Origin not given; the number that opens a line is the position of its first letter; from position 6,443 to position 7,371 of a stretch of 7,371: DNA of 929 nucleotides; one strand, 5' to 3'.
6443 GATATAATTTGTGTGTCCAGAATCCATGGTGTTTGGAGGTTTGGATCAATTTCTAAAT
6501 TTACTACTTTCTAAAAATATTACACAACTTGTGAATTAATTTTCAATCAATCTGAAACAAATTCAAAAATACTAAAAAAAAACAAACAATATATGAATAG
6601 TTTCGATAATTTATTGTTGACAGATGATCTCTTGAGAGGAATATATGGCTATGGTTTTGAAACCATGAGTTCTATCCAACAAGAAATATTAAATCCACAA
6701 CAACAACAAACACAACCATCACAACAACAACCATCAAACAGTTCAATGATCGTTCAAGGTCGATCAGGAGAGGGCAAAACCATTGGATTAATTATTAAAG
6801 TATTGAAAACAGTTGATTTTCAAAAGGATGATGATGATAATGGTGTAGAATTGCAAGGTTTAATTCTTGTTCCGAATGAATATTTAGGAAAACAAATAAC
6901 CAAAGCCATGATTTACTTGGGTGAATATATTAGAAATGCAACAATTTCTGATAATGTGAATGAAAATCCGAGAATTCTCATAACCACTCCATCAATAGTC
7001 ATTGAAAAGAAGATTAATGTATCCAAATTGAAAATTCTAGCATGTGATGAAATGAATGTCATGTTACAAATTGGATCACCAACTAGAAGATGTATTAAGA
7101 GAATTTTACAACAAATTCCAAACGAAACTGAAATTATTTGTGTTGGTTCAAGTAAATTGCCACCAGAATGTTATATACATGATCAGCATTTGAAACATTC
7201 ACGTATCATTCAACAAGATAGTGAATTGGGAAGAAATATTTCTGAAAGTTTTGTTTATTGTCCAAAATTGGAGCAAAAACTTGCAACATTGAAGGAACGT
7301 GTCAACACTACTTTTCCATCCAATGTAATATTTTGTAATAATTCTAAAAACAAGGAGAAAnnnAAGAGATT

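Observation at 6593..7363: Catalytically degenerate eIF4A paralogue, a candidate pseudo-helicase.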

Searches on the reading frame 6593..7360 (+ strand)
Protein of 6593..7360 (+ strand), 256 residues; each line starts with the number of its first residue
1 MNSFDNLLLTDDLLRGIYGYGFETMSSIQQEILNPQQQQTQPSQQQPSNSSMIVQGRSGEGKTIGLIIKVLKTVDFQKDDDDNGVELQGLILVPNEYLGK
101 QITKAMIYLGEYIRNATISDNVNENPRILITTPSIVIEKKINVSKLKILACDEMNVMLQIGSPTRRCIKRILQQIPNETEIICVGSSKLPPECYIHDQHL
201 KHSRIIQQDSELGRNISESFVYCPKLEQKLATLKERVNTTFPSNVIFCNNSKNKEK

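Call 4: search_protein_families(library=pfam, proteins=[window:6593-7360:+], max_evalue=1)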
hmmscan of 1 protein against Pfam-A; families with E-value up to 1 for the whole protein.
window:6593-7360:+ (256 aa): 4 families
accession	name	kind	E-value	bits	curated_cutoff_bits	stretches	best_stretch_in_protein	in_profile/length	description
PF00270.35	DEAD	-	2.4e-12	47.3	26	1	35-183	2-155/167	DEAD/DEAH box helicase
PF02572.21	CobA_CobO_BtuR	-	0.036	14.7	25.7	1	137-187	88-138/172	ATP:corrinoid adenosyltransferase BtuR/CobO/CobP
PF05621.17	TniB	-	0.14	12.1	22.4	0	143-185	117-161/189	Bacterial TniB protein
PF25199.1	nSTAND_NTPase5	-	0.21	11.9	34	1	44-67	36-59/145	Novel STAND NTPase 5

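Call 5: search_solved_structures(query=window:6593-7360:+, max_evalue=0.01, show_alignments=3)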
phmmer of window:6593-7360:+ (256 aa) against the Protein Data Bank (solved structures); distinct sequences matched with E-value up to 0.01: 60.
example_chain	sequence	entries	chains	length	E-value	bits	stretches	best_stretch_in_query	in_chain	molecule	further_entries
7znj_A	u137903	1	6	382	5.8e-17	65.4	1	3-252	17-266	Eukaryotic initiation factor 4A-III, N-terminally processed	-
6qdv_7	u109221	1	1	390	6.2e-17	65.3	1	3-252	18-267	Eukaryotic initiation factor 4A-III, N-terminally processed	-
2hxy_A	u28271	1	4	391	6.2e-17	65.3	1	3-252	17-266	Probable ATP-dependent RNA helicase DDX48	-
2j0q_A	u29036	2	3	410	7.2e-17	65.1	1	3-252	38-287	ATP-DEPENDENT RNA HELICASE DDX48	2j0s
2xb2_A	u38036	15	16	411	7.3e-17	65.1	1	3-252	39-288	EUKARYOTIC INITIATION FACTOR 4A-III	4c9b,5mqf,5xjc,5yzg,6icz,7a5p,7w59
2hyi_C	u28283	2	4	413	7.4e-17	65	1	3-252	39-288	Probable ATP-dependent RNA helicase DDX48 | Eukaryotic initiation factor 4A-III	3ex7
2j0u_B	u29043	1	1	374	9.1e-17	64.7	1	3-252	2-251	ATP-DEPENDENT RNA HELICASE DDX48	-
2j0u_A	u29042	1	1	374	1.2e-16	64.3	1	3-252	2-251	ATP-DEPENDENT RNA HELICASE DDX48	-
9dts_A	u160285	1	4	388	4.9e-14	55.8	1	2-251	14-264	Eukaryotic initiation factor 4A-I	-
2zu6_A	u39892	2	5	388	4.9e-14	55.8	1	2-251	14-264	Eukaryotic initiation factor 4A-I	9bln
6xki_A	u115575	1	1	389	5e-14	55.8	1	2-251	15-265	Eukaryotic initiation factor 4A-I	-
7ppz_B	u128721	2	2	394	5.2e-14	55.7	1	2-251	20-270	Eukaryotic initiation factor 4A-I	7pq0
5zc9_A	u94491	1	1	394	5.2e-14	55.7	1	2-251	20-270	Eukaryotic initiation factor 4A-I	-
6zmw_j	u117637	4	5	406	5.7e-14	55.6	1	2-251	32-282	Eukaryotic initiation factor 4A-I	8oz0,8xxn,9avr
3eiq_A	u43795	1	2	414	6.1e-14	55.5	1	2-251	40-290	Eukaryotic initiation factor 4A-I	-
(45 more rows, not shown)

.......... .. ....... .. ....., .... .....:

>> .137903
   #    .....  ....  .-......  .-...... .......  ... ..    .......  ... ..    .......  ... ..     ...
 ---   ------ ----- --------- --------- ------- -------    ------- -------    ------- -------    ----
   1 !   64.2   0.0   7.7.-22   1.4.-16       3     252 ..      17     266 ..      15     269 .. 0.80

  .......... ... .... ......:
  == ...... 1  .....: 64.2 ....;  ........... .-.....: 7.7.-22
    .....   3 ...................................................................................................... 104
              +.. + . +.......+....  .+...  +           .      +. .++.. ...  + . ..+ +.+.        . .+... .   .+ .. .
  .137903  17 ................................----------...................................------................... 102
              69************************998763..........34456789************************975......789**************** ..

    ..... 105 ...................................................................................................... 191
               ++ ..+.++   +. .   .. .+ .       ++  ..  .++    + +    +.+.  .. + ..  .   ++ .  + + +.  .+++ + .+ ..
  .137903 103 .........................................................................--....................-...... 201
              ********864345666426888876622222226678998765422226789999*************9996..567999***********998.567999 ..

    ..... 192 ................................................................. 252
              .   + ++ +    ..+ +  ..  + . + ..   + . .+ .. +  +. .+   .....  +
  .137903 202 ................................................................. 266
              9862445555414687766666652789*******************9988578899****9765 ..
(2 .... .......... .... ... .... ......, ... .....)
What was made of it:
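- Checked: Pfam DEAD scores 47.3 bits, E 2.4e-12, against a cut-off of 26 (call 4). eIF4A-III scores E 5.8e-17 (call 5).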

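Call 7: find_homologous_proteins(query=window:6593-7360:+, max_evalue=0.001)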
Query window:6593-7360:+ (256 aa): 9 proteins with E <= 0.001 among 277 candidates.
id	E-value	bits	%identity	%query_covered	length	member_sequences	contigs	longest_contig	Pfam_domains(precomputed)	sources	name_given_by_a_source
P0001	9.4e-164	561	100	100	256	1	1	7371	PF00270.36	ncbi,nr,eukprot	ncbi:predicted protein [Naegleria gruberi]|nr:uncharacterized protein NAEGRDRAFT_76775 [Naegleria gr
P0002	3.3e-163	559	100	100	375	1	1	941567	PF00270.36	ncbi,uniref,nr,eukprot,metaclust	ncbi:predicted protein [Naegleria gruberi]|uniref:ATP-dependent RNA helicase n=2 Tax=Naegleria grube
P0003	4.1e-60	221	49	100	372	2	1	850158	PF00270.36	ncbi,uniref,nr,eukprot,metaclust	ncbi:predicted protein [Naegleria gruberi]|uniref:ATP-dependent RNA helicase n=1 Tax=Naegleria grube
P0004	3.8e-54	202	49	91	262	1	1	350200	PF00270.36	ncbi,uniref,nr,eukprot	ncbi:predicted protein [Naegleria gruberi]|uniref:ATP-dependent RNA helicase n=1 Tax=Naegleria grube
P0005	1.1e-11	63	28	100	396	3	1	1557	PF00270.36,PF00271.38,PF04851.22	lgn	-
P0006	3.4e-11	61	30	98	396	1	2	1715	PF00270.36,PF00271.38,PF04851.22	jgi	jgi:translation initiation factor 4A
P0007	4.1e-11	61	29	100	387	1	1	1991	PF00270.36,PF00271.38,PF04851.22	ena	-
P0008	4.3e-11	61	29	100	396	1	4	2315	PF00270.36,PF00271.38,PF04851.22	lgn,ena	-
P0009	2.7e-9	55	28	97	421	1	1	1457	PF00270.36,PF00271.38,PF04851.22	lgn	-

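Call 9: find_encoding_contigs(protein=P0002, flank=8000, max_places=4)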
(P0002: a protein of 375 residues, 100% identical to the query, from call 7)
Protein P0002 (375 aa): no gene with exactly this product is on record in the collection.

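Call 10: find_encoding_contigs(protein=P0003, flank=5000, max_places=4)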
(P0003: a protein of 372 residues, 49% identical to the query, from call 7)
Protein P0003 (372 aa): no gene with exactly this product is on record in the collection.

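Call 11: find_encoding_contigs(protein=P0004, flank=5000, max_places=4)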
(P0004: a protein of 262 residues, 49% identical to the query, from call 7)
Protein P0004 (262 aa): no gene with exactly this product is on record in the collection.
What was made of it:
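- Tried and rejected: Fetching the DNA of the 941-kb scaffold failed, as it did for paralogues P0003 and P0004. find_encoding_contigs has none of them on record (calls 9-11).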

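Call 12: search_solved_structures(query=P0002, max_evalue=0.001, show_alignments=1)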
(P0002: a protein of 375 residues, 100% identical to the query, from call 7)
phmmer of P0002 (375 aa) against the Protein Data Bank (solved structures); distinct sequences matched with E-value up to 0.001: 64 (the best 60 are shown).
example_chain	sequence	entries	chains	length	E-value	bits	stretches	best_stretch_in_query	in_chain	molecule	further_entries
7znj_A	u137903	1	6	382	4.3e-22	82.2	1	3-332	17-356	Eukaryotic initiation factor 4A-III, N-terminally processed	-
6qdv_7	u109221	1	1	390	4.7e-22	82.1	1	3-332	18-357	Eukaryotic initiation factor 4A-III, N-terminally processed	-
2hxy_A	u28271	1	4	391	4.7e-22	82.1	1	3-332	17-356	Probable ATP-dependent RNA helicase DDX48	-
2j0q_A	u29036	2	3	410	5.6e-22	81.8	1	3-332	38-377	ATP-DEPENDENT RNA HELICASE DDX48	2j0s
2xb2_A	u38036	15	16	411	5.7e-22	81.8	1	3-332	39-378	EUKARYOTIC INITIATION FACTOR 4A-III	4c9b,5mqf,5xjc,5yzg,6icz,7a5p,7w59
2hyi_C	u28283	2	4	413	5.7e-22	81.8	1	3-332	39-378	Probable ATP-dependent RNA helicase DDX48 | Eukaryotic initiation factor 4A-III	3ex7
2j0u_B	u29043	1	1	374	8e-22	81.3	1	3-331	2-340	ATP-DEPENDENT RNA HELICASE DDX48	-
2j0u_A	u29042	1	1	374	1.1e-21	80.9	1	3-331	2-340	ATP-DEPENDENT RNA HELICASE DDX48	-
9dts_A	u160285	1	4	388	3.6e-18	69.3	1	2-335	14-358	Eukaryotic initiation factor 4A-I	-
2zu6_A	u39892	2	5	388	3.6e-18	69.3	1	2-335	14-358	Eukaryotic initiation factor 4A-I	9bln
6xki_A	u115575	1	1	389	3.6e-18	69.3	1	2-335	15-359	Eukaryotic initiation factor 4A-I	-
7ppz_B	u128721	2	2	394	3.8e-18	69.2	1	2-335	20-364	Eukaryotic initiation factor 4A-I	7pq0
5zc9_A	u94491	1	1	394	3.8e-18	69.2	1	2-335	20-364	Eukaryotic initiation factor 4A-I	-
6zmw_j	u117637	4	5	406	4.3e-18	69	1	2-335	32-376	Eukaryotic initiation factor 4A-I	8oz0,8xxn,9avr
3eiq_A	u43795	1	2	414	4.6e-18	68.9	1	2-335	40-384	Eukaryotic initiation factor 4A-I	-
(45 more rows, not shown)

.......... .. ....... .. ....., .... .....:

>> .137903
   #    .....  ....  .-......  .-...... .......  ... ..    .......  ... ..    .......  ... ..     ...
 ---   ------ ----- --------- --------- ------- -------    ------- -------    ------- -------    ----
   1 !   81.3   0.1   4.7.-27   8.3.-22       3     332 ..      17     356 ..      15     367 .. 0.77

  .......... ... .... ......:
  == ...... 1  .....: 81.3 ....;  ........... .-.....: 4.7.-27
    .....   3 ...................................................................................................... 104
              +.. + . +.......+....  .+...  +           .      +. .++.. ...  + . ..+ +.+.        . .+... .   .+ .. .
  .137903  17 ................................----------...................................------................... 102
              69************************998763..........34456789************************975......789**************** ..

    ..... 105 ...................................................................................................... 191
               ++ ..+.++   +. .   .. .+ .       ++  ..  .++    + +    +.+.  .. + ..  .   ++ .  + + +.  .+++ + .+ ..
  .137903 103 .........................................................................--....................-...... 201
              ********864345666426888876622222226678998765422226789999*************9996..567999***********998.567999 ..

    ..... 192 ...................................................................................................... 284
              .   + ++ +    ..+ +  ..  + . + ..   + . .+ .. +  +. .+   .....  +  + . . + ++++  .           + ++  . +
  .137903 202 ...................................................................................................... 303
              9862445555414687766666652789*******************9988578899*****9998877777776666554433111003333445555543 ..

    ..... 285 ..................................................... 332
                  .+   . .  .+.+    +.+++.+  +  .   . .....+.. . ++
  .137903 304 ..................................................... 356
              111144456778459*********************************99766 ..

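Call 13: search_protein_families(library=pfam, proteins=[P0002, P0003, P0004], max_evalue=1)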
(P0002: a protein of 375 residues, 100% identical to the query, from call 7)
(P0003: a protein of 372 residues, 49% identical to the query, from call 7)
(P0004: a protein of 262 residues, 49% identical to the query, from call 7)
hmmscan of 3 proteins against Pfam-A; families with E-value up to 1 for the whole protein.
P0002 (375 aa): 3 families
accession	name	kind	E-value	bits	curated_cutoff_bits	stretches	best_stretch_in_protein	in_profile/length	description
PF00270.35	DEAD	-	1.3e-12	48.2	26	1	35-183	2-155/167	DEAD/DEAH box helicase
PF02572.21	CobA_CobO_BtuR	-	0.078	13.6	25.7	1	137-187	88-138/172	ATP:corrinoid adenosyltransferase BtuR/CobO/CobP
PF00271.37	Helicase_C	-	0.25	12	23.5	0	294-326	78-110/110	Helicase conserved C-terminal domain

P0003 (372 aa): 2 families
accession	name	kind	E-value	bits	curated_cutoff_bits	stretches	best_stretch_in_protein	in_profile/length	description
PF00270.35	DEAD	-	3.8e-14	53.2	26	1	31-171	3-152/167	DEAD/DEAH box helicase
PF04851.21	ResIII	-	0.0032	17.8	22.5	1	35-137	15-107/164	Type III restriction enzyme, res subunit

P0004 (262 aa): 3 families
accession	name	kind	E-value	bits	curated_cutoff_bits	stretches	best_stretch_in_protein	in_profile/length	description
PF00270.35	DEAD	-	7.8e-13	48.9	26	1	20-147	17-155/167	DEAD/DEAH box helicase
PF02572.21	CobA_CobO_BtuR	-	0.0075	16.9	25.7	1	54-151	54-138/172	ATP:corrinoid adenosyltransferase BtuR/CobO/CobP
PF07652.20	Flavi_DEAD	-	0.01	16.3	21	1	18-122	5-108/148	Flavivirus DEAD domain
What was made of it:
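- On DEAD-box protein family (SF2): 47.3 bits (window ORF) and 48.2 bits (P0002) against a cut-off of 26 (calls 4, 13) P0002 scores 12 bits against a cut-off of 23.5 (call 13).
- Helicase_C scores only 12 bits for this gene, below the 23.5 cut-off (call 13).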

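Call 23: search_protein_representatives(alignment_id=A1)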
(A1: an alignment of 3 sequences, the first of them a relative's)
Query: 3 sequences, 367 profile positions. Proteins with E-value up to 0.001 (for the whole library): 5006; up to 1e-10: 676; up to 1e-30: 7. The best 150 are listed.
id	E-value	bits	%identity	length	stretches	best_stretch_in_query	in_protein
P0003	1.0e-213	725.6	-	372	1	2-366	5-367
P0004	2.5e-137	474.2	-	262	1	24-287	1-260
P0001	8.0e-129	446.2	-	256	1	1-249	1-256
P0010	3.0e-87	309.5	-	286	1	91-362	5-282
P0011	4.3e-53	197.0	-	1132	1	3-366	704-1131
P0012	1.5e-37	145.9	-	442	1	3-348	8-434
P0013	1.4e-32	129.5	-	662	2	2-326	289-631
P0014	4.7e-29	118.0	-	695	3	3-101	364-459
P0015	2.4e-28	115.6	-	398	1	2-326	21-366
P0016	2.5e-27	112.3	-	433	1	3-326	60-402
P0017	4.3e-27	111.5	-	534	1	2-326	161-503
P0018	1.1e-26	110.1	-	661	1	2-327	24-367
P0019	2.8e-26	108.8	-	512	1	3-329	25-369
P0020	4.5e-26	108.2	-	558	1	3-326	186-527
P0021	8.8e-26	107.2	-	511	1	3-328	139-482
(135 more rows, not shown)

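Call 25: list_cluster_members(proteins=[P0010, P0011, P0012, P0002, P0003, P0004])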
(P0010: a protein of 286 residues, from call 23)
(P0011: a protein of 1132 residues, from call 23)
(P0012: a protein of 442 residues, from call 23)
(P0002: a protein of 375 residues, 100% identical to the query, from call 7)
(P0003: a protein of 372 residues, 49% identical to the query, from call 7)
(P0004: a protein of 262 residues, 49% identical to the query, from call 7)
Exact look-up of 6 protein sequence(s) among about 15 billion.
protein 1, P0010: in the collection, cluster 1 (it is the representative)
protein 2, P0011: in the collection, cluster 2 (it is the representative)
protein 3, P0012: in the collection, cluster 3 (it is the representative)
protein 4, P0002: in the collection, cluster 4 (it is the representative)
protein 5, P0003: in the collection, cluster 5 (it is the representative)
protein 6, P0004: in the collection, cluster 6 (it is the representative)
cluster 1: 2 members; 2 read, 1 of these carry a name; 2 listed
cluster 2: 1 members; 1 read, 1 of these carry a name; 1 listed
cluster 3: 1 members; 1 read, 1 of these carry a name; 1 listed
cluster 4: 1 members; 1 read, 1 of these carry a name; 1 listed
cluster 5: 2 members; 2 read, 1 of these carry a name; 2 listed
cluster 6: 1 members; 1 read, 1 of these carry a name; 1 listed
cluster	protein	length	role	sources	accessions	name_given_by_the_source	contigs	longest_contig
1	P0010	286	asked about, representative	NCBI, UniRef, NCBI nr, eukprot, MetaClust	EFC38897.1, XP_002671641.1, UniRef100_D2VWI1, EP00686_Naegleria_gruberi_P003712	predicted protein [Naegleria gruberi] | Predicted protein n=1 Tax=Naegleria gruberi TaxID=5762 RepID=D2VWI1_NAEGR | uncharacterized protein NAEGRDRAFT_73388 [Naegleria gruberi]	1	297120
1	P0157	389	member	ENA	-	-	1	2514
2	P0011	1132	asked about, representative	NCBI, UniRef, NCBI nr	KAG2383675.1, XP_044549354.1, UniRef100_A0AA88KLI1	hypothetical protein C9374_004346 [Naegleria lovaniensis] | ATP-dependent RNA helicase n=1 Tax=Naegleria lovaniensis TaxID=51637 ... | uncharacterized protein C9374_004346 [Naegleria lovaniensis]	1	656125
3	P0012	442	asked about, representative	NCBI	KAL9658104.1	hypothetical protein ABK040_013017 [Willaertia magna]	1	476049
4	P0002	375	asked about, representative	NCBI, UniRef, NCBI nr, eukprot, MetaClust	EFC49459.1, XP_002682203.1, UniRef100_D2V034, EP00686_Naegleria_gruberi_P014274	predicted protein [Naegleria gruberi] | ATP-dependent RNA helicase n=2 Tax=Naegleria gruberi TaxID=5762 RepID=D2V034_NAEGR | uncharacterized protein NAEGRDRAFT_62154 [Naegleria gruberi]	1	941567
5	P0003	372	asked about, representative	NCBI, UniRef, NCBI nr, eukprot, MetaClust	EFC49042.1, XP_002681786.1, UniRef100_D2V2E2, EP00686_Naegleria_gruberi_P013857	predicted protein [Naegleria gruberi] | ATP-dependent RNA helicase n=1 Tax=Naegleria gruberi TaxID=5762 RepID=D2V2E2_NAEGR | uncharacterized protein NAEGRDRAFT_46148 [Naegleria gruberi]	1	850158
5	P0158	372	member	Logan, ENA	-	-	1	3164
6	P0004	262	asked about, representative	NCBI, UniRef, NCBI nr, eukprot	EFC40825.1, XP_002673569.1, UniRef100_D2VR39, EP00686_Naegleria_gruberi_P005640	predicted protein [Naegleria gruberi] | ATP-dependent RNA helicase n=1 Tax=Naegleria gruberi TaxID=5762 RepID=D2VR39_NAEGR | uncharacterized protein NAEGRDRAFT_71451 [Naegleria gruberi]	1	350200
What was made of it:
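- Checked: The source is Naegleria gruberi, not a budding yeast (calls 7, 25).
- Tried and rejected: The exact protein is N. gruberi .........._76775 on a contig of exactly 7371 bp (calls 7, 25).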

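Call 26: find_encoding_contigs(protein=P0157, flank=3000, max_places=4)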
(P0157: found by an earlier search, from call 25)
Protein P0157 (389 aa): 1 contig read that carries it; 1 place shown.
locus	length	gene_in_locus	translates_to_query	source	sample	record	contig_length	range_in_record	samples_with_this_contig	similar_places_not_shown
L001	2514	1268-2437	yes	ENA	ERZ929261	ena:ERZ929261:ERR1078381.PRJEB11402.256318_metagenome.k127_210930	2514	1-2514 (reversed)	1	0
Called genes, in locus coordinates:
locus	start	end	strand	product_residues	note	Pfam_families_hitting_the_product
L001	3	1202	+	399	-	?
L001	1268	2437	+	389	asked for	PF00270:DEAD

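Call 27: find_encoding_contigs(protein=P0158, flank=3000, max_places=4)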
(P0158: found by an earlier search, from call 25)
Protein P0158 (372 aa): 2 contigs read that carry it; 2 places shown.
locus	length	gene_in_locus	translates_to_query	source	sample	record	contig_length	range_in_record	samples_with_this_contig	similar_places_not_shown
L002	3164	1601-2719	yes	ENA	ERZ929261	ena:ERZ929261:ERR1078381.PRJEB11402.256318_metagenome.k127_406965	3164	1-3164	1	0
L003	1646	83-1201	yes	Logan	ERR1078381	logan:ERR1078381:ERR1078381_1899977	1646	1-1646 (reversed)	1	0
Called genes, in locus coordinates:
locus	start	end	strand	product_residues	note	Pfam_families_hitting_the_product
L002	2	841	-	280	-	?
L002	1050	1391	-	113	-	-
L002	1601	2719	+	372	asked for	PF00270:DEAD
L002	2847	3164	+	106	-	?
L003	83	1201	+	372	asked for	PF00270:DEAD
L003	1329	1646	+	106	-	?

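Call 38: search_protein_families(library=pfam, proteins=[P0011, P0012, P0157], max_evalue=0.01)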
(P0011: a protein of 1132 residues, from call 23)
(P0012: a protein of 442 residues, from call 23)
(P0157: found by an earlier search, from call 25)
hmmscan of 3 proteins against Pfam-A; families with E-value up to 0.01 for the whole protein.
P0011 (1132 aa): 5 families
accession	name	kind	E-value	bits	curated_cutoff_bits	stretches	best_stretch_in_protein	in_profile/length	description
PF00270.35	DEAD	-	4.5e-16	59.5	26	1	762-904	13-146/167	DEAD/DEAH box helicase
PF00271.37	Helicase_C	-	1.2e-09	38.8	23.5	1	976-1083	1-110/110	Helicase conserved C-terminal domain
PF00150.24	Cellulase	-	2.8e-06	27.5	23.5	1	262-392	26-167/272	Cellulase (glycosyl hydrolase family 5)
PF01373.23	Glyco_hydro_14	-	0.00033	20.2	27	1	263-314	22-74/402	Glycosyl hydrolase family 14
PF13204.13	Apiosidase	-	0.0063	16.6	26.5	0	292-387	84-180/320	Apiosidase-like, catalytic domain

P0012 (442 aa): 3 families
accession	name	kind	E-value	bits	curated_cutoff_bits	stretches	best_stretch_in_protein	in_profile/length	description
PF00270.35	DEAD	-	6.2e-19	68.8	26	1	73-201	15-140/167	DEAD/DEAH box helicase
PF00271.37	Helicase_C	-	7.4e-14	52.4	23.5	1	297-404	2-109/110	Helicase conserved C-terminal domain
PF04851.21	ResIII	-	2.5e-07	31.2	22.5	1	32-186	6-133/164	Type III restriction enzyme, res subunit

P0157 (389 aa): 2 families
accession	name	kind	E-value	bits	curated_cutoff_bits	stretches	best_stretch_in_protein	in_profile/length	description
PF00270.35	DEAD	-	1.4e-15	57.8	26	1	48-191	3-155/167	DEAD/DEAH box helicase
PF00271.37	Helicase_C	-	0.00043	21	23.5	1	237-340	2-109/110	Helicase conserved C-terminal domain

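Call 40: predict_structure(alignment_id=A3)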
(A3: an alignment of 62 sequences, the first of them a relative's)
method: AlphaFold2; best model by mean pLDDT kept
length: 375 residues; sequences in the alignment: 62
mean_pLDDT: 87.0   pTM: 0.85
mean pLDDT of the five models: 87.0, 85.4, 85.2, 84.5, 84.5
residues with pLDDT >= 90: 229; 70-90: 91; 50-70: 54; < 50: 1
segments of 3 or more residues with pLDDT < 50: none
pLDDT, mean of each block of 10 residues (from residue 1): 90 97 93 80 70 90 96 91 88 93 95 96 96 98 97 93 94 96 91 87 84 85 95 86 91 93 77 56 85 75 95 91 86 95 91 62 54 63
secondary structure, 60 per line:
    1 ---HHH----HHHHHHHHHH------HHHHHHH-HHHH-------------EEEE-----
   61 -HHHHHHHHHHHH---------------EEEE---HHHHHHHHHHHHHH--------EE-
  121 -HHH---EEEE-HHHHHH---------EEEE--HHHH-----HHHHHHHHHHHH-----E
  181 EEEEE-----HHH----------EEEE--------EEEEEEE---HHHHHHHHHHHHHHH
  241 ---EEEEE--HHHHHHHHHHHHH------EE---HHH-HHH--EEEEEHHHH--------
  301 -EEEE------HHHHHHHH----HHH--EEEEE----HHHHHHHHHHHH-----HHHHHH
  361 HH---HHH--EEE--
elements in order: H11-20 H27-33 H35-38 E52-55 H62-73 E89-92 H96-109 E128-131 H133-138 E148-151 H154-157 H163-174 E180-185 E204-207 E216-222 H226-240 E244-248 H251-263 E284-288 H289-292 E302-305 H312-319 E329-333 H338-349 H355-362 E371-373
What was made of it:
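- On DEAD-box protein family (SF2): The fold is nevertheless predicted (call 40).
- AlphaFold2 gives pLDDT 87 and pTM 0.85 with two RecA lobes (call 40). The two-lobe fold is predicted confidently (call 40).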
